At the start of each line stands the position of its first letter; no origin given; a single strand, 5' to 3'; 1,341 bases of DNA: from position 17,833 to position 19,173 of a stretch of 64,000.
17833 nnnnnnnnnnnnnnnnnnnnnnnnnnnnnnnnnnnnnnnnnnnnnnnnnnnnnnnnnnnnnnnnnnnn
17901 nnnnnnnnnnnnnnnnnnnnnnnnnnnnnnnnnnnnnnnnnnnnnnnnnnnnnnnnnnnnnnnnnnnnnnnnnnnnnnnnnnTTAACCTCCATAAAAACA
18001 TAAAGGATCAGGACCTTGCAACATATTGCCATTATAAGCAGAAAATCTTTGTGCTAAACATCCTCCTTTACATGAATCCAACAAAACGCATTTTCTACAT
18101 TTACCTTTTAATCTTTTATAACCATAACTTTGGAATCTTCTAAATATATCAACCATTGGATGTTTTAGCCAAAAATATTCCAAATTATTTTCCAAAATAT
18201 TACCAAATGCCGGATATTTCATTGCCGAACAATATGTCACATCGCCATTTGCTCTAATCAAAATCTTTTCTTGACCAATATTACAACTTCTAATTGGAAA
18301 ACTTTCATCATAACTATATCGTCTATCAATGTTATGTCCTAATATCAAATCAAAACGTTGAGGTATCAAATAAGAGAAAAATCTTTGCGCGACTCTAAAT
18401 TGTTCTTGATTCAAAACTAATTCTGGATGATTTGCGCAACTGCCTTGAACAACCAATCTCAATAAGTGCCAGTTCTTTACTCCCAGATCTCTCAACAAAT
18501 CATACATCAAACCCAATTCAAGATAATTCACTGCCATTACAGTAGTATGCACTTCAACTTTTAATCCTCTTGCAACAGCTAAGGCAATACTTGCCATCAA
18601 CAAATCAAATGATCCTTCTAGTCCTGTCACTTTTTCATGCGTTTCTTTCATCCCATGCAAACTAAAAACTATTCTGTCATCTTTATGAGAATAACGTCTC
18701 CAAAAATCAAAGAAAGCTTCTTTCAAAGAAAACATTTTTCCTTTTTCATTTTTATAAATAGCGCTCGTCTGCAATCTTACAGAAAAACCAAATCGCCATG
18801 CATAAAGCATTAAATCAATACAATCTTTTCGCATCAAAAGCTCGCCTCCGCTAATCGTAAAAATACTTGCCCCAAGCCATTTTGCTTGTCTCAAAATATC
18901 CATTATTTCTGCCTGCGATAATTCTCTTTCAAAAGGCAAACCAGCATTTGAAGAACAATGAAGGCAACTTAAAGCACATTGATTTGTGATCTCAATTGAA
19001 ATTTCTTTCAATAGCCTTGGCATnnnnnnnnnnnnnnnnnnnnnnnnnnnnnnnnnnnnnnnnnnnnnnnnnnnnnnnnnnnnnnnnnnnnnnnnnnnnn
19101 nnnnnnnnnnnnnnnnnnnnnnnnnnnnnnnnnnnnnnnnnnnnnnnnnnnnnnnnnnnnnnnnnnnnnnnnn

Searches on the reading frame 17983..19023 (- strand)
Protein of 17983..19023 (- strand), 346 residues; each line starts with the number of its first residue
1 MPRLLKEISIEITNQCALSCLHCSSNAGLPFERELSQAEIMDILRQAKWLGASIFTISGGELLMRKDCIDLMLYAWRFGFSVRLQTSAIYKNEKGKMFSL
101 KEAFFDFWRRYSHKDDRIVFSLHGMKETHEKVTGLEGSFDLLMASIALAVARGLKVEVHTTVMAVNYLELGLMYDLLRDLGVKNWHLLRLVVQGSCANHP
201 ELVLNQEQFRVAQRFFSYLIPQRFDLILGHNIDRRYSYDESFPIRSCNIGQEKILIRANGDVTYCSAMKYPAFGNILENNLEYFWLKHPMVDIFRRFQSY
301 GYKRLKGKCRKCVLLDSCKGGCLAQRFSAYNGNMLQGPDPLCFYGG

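Call 37: search_protein_families(library=pfam, proteins=[window:17983-19023:-], max_evalue=0.001)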
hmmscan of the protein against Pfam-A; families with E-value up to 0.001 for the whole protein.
window:17983-19023:- (346 aa): 2 families
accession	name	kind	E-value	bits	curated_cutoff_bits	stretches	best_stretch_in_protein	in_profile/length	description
PF04055.27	Radical_SAM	-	1.1e-14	55.4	29.5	1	10-163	1-149/166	Radical SAM superfamily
PF13186.11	SPASM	-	8.6e-08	32.8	21.5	1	247-312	1-66/67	Iron-sulfur cluster-binding domain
